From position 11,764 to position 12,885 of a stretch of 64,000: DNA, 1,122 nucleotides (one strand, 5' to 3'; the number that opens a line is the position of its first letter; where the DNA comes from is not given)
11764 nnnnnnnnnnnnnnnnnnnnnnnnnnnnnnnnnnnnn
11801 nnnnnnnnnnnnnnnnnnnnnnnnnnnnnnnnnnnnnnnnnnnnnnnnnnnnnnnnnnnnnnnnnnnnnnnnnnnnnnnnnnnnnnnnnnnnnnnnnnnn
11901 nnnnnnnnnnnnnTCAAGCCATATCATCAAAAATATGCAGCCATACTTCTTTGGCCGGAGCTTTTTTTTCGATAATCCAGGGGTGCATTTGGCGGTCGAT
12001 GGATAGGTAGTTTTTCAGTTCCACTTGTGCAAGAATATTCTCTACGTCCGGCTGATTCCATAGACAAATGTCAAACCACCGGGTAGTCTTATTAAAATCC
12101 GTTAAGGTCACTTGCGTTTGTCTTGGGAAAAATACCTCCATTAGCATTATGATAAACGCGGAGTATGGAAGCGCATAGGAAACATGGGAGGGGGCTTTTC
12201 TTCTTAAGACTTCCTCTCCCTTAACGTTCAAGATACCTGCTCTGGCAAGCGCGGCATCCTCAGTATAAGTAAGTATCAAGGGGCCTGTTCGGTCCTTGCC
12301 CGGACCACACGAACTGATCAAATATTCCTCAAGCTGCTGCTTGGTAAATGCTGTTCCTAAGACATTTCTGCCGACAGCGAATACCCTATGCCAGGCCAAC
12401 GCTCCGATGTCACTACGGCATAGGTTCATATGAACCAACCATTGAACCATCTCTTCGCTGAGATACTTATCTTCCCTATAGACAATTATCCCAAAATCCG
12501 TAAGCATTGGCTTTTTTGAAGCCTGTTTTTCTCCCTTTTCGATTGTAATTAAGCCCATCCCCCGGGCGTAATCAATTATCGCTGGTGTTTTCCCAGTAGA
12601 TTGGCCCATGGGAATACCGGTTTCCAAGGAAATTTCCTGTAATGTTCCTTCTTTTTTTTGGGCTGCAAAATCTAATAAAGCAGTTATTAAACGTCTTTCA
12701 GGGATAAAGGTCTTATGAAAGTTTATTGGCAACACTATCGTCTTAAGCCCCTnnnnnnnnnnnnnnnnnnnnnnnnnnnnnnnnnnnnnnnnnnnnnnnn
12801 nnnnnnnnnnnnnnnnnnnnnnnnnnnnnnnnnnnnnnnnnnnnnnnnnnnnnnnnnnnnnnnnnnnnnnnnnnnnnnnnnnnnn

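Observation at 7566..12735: Second, divergent copy of the DUF4007-like + large ATPase pair at the operon's 3' end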

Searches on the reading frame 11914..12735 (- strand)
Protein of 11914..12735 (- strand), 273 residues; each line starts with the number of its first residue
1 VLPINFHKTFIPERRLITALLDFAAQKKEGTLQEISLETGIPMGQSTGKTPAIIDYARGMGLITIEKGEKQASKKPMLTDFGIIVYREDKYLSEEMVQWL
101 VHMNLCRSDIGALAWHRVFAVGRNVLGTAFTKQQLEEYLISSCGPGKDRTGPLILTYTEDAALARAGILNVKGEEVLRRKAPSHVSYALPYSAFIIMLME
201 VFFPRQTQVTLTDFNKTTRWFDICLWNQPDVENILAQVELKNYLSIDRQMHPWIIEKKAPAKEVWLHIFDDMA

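Call 4: search_protein_families(library=pfam, proteins=[window:11914-12735:-], max_evalue=0.1)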
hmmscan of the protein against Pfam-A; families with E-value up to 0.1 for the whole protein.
window:11914-12735:- (273 aa): 1 family
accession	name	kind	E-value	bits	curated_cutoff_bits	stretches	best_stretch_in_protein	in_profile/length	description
PF13182.11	DUF4007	-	2.3e-07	30.7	27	1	70-143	65-135/288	Protein of unknown function (DUF4007)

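Call 5: search_protein_families(library=padloc, proteins=[window:11914-12735:-], max_evalue=0.1)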
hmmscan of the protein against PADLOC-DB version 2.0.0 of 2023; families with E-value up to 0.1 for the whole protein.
window:11914-12735:- (273 aa): 6 families
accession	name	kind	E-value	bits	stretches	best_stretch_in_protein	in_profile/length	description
PDLC02762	SspB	-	3.4e-06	24.6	1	56-136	52-133/293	SspB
PDLC02768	SspB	-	2.1e-05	22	1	77-141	70-134/295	SspB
PDLC02769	SspB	-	0.00016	19.2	1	70-142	65-138/282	SspB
PDLC02760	SspB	-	0.0021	15.7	1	78-143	65-132/269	SspB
PDLC02766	SspB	-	0.0025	15.2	1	72-138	63-130/285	SspB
PDLC02765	SspB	-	0.0027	15.8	1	80-119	74-112/292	SspB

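Call 8: search_protein_families(library=ncbifam, proteins=[window:11914-12735:-], max_evalue=0.01)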
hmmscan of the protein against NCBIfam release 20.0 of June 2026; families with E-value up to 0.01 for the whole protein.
window:11914-12735:- (273 aa): 0 families

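Call 28: find_homologous_proteins(query=window:11914-12735:-)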
Query window:11914-12735:- (273 aa): 141 proteins with E <= 0.001 among 1047 candidates; the best 120 are listed.
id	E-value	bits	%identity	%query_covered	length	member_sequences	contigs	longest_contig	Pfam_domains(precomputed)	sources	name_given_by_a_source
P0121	1.9e-181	619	100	100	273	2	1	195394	PF13182.12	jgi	jgi:hypothetical protein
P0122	1.3e-126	439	69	100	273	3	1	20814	-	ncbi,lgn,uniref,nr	ncbi:hypothetical protein [Desulfofundulus thermosubterraneus]|uniref:DUF4007 domain-containing prot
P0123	4.0e-123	428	69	100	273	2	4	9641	-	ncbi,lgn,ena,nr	ncbi:MAG: DUF4007 family protein [Syntrophomonadaceae bacterium]|nr:DUF4007 family protein [Syntroph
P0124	3.4e-122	425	68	100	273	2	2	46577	PF13182.12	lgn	-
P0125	4.0e-120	418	67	100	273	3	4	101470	PF13182.12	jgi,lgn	jgi:hypothetical protein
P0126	4.5e-119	415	66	100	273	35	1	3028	-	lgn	-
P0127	1.6e-118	413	65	100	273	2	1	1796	-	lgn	-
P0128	2.9e-118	412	66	100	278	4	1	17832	-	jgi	jgi:hypothetical protein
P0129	1.3e-117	410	64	100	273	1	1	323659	PF13182.12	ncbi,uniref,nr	ncbi:DUF4007 family protein [Desulfolucanica intricata]|uniref:DUF4007 family protein n=1 Tax=Desulf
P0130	1.8e-117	409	66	100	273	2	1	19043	PF13182.12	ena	-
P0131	4.1e-117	408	64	100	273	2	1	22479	-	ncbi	-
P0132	1.7e-116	406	64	100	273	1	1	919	-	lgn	-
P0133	2.2e-116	406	65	100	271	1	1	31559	-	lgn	-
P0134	4.9e-116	405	63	100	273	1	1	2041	-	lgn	-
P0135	7.1e-116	404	64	100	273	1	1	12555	PF13182.12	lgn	-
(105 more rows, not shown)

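Call 40: search_solved_structures(query=A1, max_evalue=10, show_alignments=2)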
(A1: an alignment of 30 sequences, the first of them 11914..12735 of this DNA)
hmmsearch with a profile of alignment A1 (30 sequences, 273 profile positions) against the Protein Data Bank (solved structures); distinct sequences matched with E-value up to 10: 1.
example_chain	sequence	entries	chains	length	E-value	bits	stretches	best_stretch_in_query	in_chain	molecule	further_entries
2y9w_C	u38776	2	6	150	1.9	11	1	69-147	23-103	LECTIN-LIKE FOLD PROTEIN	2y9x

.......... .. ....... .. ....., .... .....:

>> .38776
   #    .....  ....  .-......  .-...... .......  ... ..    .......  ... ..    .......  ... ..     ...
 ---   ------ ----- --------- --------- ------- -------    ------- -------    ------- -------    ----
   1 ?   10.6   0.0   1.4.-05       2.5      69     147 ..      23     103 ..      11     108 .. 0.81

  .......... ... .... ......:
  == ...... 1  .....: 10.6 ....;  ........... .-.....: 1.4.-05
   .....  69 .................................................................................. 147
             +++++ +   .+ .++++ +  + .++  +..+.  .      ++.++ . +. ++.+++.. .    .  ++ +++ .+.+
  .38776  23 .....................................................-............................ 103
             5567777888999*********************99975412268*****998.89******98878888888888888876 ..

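Call 55: predict_structure(alignment_id=A1)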
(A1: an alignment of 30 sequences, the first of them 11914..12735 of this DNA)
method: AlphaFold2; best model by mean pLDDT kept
length: 273 residues; sequences in the alignment: 30
mean_pLDDT: 93.4   pTM: 0.92
mean pLDDT of the five models: 93.4, 92.1, 91.7, 90.6, 89.8
residues with pLDDT >= 90: 233; 70-90: 34; 50-70: 6; < 50: 0
segments of 3 or more residues with pLDDT < 50: none
pLDDT, mean of each block of 10 residues (from residue 1): 84 94 97 94 73 95 92 94 97 96 97 96 95 96 90 92 94 96 94 98 97 97 96 96 92 94 94 69
secondary structure, 60 per line:
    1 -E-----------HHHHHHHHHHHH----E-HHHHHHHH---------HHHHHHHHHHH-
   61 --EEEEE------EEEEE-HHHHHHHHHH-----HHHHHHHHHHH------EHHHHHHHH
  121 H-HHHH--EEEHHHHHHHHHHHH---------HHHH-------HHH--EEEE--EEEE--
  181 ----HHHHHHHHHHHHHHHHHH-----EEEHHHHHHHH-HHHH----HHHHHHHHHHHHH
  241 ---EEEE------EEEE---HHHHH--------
elements in order: H14-25 H32-39 H49-59 E63-67 E74-78 H80-89 H95-105 H113-121 H123-126 E129-131 H132-143 H153-156 E169-172 E175-178 H185-202 E208-210 H211-218 H220-223 H228-240 E244-247 E254-257 H261-265

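Call 57: fold_search(model_id=the predicted structure, library=pdb)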
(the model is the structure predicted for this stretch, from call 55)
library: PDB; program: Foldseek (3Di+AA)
matches with E <= 10: 817; with E <= 0.001: 5
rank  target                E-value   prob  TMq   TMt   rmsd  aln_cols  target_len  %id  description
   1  6juf_A                1.9e-06  1.00  0.67  0.56   4.9       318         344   14  SspB crystal structure (released 2020-03-25)
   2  6lb9_A                3.7e-06  1.00  0.65  0.54   4.9       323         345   14  Magnesium ion-bound SspB crystal structure (released 2020-03-25)
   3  6juf_B                1.8e-05  1.00  0.67  0.55   5.2       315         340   13  SspB crystal structure (released 2020-03-25)
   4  8e4y                  2.3e-04  0.98  0.21  0.12  15.8       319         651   12  Cryo-EM structure of human glycerol-3-phosphate acyltransferase 1 (GPAT1) in complex with 2-oxohexadecyl-CoA (released 2022-12-21)
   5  8ycm_B                7.4e-04  0.95  0.17  0.21  18.5       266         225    9  Monomeric Human STK19 (released 2024-03-06)
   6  9bz0_f                5.2e-03  0.91  0.18  0.21  17.9       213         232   11  Structure of an STK19-containing TC-NER complex (released 2024-12-25)
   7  9er2_Q                5.5e-03  0.85  0.19  0.22  19.0       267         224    9  PolII-TCR-STK19 structure. (released 2024-12-04)
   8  8ycm_A                7.7e-03  0.75  0.17  0.21  18.7       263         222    9  Monomeric Human STK19 (released 2024-03-06)
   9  7xrb_A                1.1e-02  0.75  0.19  0.22  19.0       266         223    8  human STK19 dimer (released 2023-06-07)
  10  3lmm_B                2.0e-02  0.66  0.21  0.13  11.8       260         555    8  Crystal Structure of the DIP2311 protein from Corynebacterium diphtheriae, Northeast Structural Genomics Consortium Ta (released 2010-02-16)
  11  7z1l_O                2.4e-02  0.38  0.20  0.11  19.4       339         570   12  Structure of yeast RNA Polymerase III Pre-Termination Complex (PTC) (released 2022-08-31)
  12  2zme_A                3.3e-02  0.66  0.19  0.23  17.1       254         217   13  Integrated structural and functional model of the human ESCRT-II complex (released 2008-11-04)
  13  2fok_A                3.5e-02  0.84  0.32  0.18  13.6       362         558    9  STRUCTURE OF RESTRICTION ENDONUCLEASE FOKI (released 1998-06-17)
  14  3cuq_A                4.1e-02  0.57  0.19  0.23  16.5       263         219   15  Integrated structural and functional model of the human ESCRT-II complex (released 2008-11-04)
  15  9fd2_g                4.1e-02  0.47  0.19  0.22  19.3       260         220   11  Structure of Pol II-TC-NER-STK19 complex (released 2024-11-13)
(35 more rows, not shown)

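Call 64: find_related_loci(query=A1, collection=metagenome_contigs, flank=10000)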
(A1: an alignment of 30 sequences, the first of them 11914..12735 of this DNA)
Query A1 (273 aa) in metagenome_contigs; peptide patterns used: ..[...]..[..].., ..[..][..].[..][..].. (x = any residue, [..] = any of these).
336 stretches matched a pattern; 210 encode a relative of the query (tblastn E <= 1e-3); the best 80 are kept; 80 distinct loci.
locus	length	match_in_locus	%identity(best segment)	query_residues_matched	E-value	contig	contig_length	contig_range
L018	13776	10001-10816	66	1-272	7e-127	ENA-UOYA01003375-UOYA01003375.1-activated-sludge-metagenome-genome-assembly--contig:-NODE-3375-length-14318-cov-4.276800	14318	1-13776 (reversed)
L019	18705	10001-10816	63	1-273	9e-122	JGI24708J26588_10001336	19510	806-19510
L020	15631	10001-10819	62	1-273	2e-120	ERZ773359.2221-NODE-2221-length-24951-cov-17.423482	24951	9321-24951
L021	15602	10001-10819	62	1-273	2e-119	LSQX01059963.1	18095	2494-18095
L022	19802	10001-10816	61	1-272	4e-116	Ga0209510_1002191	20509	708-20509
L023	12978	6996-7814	59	1-273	6e-116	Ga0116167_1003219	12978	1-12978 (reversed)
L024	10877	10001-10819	59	1-273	6e-116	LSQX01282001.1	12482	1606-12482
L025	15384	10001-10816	61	1-273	6e-116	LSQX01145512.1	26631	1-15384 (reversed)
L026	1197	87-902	58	1-273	1e-125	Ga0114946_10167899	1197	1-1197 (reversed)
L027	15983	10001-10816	59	1-273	2e-113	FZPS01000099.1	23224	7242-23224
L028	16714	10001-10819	60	1-273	2e-113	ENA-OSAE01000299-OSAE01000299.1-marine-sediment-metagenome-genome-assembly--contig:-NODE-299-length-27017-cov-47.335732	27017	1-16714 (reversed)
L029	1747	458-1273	60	1-272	3e-119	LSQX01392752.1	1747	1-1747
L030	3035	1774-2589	60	1-272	3e-114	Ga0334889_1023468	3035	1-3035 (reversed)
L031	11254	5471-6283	61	1-272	6e-111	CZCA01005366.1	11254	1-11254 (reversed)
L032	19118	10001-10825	59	1-273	2e-109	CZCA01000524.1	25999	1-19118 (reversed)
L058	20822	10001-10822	53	1-273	1e-95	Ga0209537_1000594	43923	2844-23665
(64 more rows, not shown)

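Call 85: search_protein_families(library=pfam, alignment_id=A1, max_evalue=0.01)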
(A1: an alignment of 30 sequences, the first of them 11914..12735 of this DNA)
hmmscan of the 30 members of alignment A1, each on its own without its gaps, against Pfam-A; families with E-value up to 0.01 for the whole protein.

A. member 1, window:11914-12735:- (273 aa): 1 family
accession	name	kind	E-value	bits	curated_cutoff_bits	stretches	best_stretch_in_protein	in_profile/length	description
PF13182.11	DUF4007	-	2.3e-07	30.7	27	1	70-143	65-135/288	Protein of unknown function (DUF4007)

B. families by the number of members that match (of 30 scanned): 1 family
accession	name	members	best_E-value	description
PF13182.11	DUF4007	30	1.2e-09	Protein of unknown function (DUF4007)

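Call 87: search_protein_representatives(alignment_id=A1)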
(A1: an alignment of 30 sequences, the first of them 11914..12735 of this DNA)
Query: 30 sequences, 273 profile positions. Proteins with E-value up to 0.001 (for the whole library): 341; up to 1e-10: 223; up to 1e-30: 102. The best 150 are listed.
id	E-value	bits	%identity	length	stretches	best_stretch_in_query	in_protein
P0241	1.0e-119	415.3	-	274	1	2-273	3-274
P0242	3.4e-93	328.4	-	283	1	2-272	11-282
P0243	3.4e-89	315.2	-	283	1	2-272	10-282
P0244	6.9e-87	307.6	-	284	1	2-272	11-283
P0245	1.9e-82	293.1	-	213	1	60-270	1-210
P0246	4.4e-82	291.9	-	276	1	2-272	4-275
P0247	1.3e-81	290.3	-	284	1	2-272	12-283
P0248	2.5e-81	289.4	-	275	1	2-272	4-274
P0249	5.1e-76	272.0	-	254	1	21-272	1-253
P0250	2.9e-75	269.5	-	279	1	2-272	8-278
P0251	3.4e-75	269.3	-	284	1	2-272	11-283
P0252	4.6e-74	265.6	-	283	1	2-272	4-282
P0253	4.8e-69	249.1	-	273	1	1-272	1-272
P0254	1.2e-68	247.8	-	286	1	2-271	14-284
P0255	4.7e-68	245.9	-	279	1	2-270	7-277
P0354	2.6e-28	115.5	-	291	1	2-272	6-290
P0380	2.5e-24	102.5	-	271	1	2-272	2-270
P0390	8.6e-23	97.4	-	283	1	3-272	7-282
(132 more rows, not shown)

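Call 88: find_encoding_contigs(protein=P0380, flank=10000, max_places=2)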
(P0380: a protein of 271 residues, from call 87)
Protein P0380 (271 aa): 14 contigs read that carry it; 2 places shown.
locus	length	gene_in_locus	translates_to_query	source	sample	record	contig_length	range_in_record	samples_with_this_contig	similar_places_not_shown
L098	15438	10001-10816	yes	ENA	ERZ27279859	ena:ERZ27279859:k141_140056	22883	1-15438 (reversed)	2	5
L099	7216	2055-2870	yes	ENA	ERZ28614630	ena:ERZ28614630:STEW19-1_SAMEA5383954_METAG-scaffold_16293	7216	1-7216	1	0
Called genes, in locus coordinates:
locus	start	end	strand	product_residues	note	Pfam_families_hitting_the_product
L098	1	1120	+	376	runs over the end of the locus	PF00266:Aminotran_5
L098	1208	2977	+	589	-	-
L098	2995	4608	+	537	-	-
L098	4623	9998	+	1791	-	PF01935:DUF87, PF10412:TrwB_AAD_bind (weak), PF12846:AAA_10 (faint)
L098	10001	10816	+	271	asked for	-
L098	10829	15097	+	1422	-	-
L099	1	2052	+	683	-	?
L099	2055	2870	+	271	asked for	-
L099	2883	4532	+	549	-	-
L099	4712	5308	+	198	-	-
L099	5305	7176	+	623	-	-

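Call 89: find_encoding_contigs(protein=P0390, flank=10000, max_places=3)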
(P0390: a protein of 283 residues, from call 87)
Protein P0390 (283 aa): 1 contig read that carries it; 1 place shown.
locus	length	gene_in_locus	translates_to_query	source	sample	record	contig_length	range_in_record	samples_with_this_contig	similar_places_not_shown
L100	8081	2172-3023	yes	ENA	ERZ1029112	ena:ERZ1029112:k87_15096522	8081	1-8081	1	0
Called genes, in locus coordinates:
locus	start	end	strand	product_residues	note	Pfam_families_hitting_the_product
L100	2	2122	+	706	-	?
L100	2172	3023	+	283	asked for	-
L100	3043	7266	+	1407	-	-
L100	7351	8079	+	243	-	?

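Call 90: find_encoding_contigs(protein=P0354, flank=10000, max_places=3)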
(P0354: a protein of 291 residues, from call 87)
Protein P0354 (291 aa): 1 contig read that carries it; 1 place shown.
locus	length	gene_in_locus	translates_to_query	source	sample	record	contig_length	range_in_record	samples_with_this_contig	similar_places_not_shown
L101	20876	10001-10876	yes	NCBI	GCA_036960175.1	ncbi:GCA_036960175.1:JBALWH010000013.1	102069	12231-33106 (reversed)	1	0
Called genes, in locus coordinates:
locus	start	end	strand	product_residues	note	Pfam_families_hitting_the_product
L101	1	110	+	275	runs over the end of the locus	PF13337:BrxL_ATPase, PF05362:Lon_C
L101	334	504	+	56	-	-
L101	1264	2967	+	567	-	-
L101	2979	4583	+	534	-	-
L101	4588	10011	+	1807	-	PF01935:DUF87, PF10412:TrwB_AAD_bind (faint), PF12846:AAA_10 (faint)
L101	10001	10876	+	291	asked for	-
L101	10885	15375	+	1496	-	-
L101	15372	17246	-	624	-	-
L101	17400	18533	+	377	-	PF00266:Aminotran_5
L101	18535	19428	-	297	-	PF01507:PAPS_reduct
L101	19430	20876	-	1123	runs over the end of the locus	-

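Call 91: search_protein_families(library=padloc, proteins=[L101:1264-2967:+, L101:2979-4583:+, L101:4588-10011:+, L101:10001-10876:+, L101:10885-15375:+, L101:15372-17246:-, L098:1208-2977:+, L098:2995-4608:+, L098:4623-9998:+], max_evalue=0.00001)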
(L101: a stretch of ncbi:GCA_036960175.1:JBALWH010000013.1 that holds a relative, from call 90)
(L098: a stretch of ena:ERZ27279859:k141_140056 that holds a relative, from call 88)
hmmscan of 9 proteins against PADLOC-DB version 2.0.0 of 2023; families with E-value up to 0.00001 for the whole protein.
L101:1264-2967:+ (567 aa): 5 families
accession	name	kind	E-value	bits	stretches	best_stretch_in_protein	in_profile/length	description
PDLC02793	SspF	-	2.5e-31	106.8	1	33-270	30-272/600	SspF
PDLC02796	SspF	-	2.4e-29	100.7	1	35-283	29-269/525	SspF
PDLC02795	SspF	-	1.6e-24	84.5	1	3-280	1-271/560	SspF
PDLC02797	SspF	-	5.7e-15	52.7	1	36-225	37-233/568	SspF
PDLC02798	SspF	-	5.2e-11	39.8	1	27-271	32-278/607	SspF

L101:2979-4583:+ (534 aa): 4 families
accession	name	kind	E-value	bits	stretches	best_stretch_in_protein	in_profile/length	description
PDLC02799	SspG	-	2.9e-16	57.6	1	413-532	383-497/498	SspG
PDLC02801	SspG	-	9.1e-13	45.5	1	383-532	390-531/533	SspG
PDLC02802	SspG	-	4.5e-07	27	1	420-532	411-518/519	SspG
PDLC02800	SspG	-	4.8e-06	23.9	0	427-532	377-475/476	SspG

L101:4588-10011:+ (1807 aa): 19 families
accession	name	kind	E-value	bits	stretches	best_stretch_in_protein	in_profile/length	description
PDLC02684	DndH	-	5.5e-64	214.4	1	1373-1769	1290-1692/1715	DndH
PDLC02685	DndH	-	5e-35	118.6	1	1397-1724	1275-1610/1678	DndH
PDLC02804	SspH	-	6.2e-15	51.8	1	667-1292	481-1096/1561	SspH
PDLC02806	SspH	-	5.5e-13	45.3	1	991-1271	984-1249/1766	SspH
PDLC04105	HerA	-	9.3e-12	42.3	1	1374-1492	78-198/576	-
PDLC02682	DndH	-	1.4e-11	40.5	1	1637-1724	1522-1616/1686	DndH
PDLC04140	mad8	-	2.6e-10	38.3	1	1459-1719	26-238/314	mads_8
PDLC02679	DndH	-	4e-10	35.8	1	1620-1724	1533-1640/1711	DndH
PDLC02683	DndH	-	2.5e-08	30.2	1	1618-1771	1198-1365/1389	DndH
PDLC04100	HerA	-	5.1e-08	30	0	1411-1488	116-191/580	-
PDLC02185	HerA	-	3e-07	27.5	0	1413-1493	118-197/585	-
PDLC02681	DndH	-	9.2e-07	24.8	1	1637-1772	1467-1609/1631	DndH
PDLC04099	HerA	-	2.5e-06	25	1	1387-1492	94-201/214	-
PDLC02188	HerA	-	2.5e-06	24.6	0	1421-1494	105-178/578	-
PDLC04103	HerA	-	7.3e-06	22.6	0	1455-1498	167-210/579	-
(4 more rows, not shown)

L101:10001-10876:+ (291 aa): 0 families

L101:10885-15375:+ (1496 aa): 6 families
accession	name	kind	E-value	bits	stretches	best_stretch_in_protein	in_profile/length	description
PDLC02779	SspC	-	6.6e-12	42.1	1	215-433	127-330/1054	SspC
PDLC02781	SspC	-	1.1e-08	31.4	1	274-434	172-319/1104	SspC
PDLC02775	SspC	-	6.5e-08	28.7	0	251-432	168-339/1064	SspC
PDLC02780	SspC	-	4.3e-07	26.3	0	204-433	95-304/1045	SspC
PDLC02777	SspC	-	3.6e-06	23.4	0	91-172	47-120/1097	SspC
PDLC02778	SspC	-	4.6e-06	22.6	0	268-348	160-240/1053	SspC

L101:15372-17246:- (624 aa): 0 families

L098:1208-2977:+ (589 aa): 5 families
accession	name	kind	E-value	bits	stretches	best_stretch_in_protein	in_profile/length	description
PDLC02795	SspF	-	8.5e-32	108.5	1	2-545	1-543/560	SspF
PDLC02796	SspF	-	2.9e-27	93.9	1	2-280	1-268/525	SspF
PDLC02793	SspF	-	1.2e-23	81.4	1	35-233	33-235/600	SspF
PDLC02797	SspF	-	1.2e-12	45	1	44-231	46-241/568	SspF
PDLC02798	SspF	-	5.2e-11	39.7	1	16-266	18-275/607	SspF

L098:2995-4608:+ (537 aa): 4 families
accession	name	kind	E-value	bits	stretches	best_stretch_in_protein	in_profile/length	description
PDLC02799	SspG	-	1.9e-32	111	2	388-530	364-498/498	SspG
PDLC02800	SspG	-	6.6e-22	76.2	1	201-530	161-476/476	SspG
PDLC02802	SspG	-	2.2e-18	64.3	1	416-530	413-519/519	SspG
PDLC02801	SspG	-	3.8e-18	63.2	1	415-530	421-532/533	SspG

L098:4623-9998:+ (1791 aa): 7 families
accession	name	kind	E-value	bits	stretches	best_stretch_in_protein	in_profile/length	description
PDLC02684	DndH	-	9.2e-64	213.7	1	1327-1711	1254-1643/1715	DndH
PDLC02685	DndH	-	4.6e-23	78.9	1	1367-1706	1257-1601/1678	DndH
PDLC02804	SspH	-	1.9e-19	66.7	1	964-1214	794-1034/1561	SspH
PDLC02806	SspH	-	1.2e-16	57.5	1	929-1399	941-1372/1766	SspH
PDLC04140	mad8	-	1.3e-15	55.7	1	1427-1765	3-288/314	mads_8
PDLC04105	HerA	-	5.6e-07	26.5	0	1424-1492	140-209/576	-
PDLC02185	HerA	-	3.7e-06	24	0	1406-1494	120-209/585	-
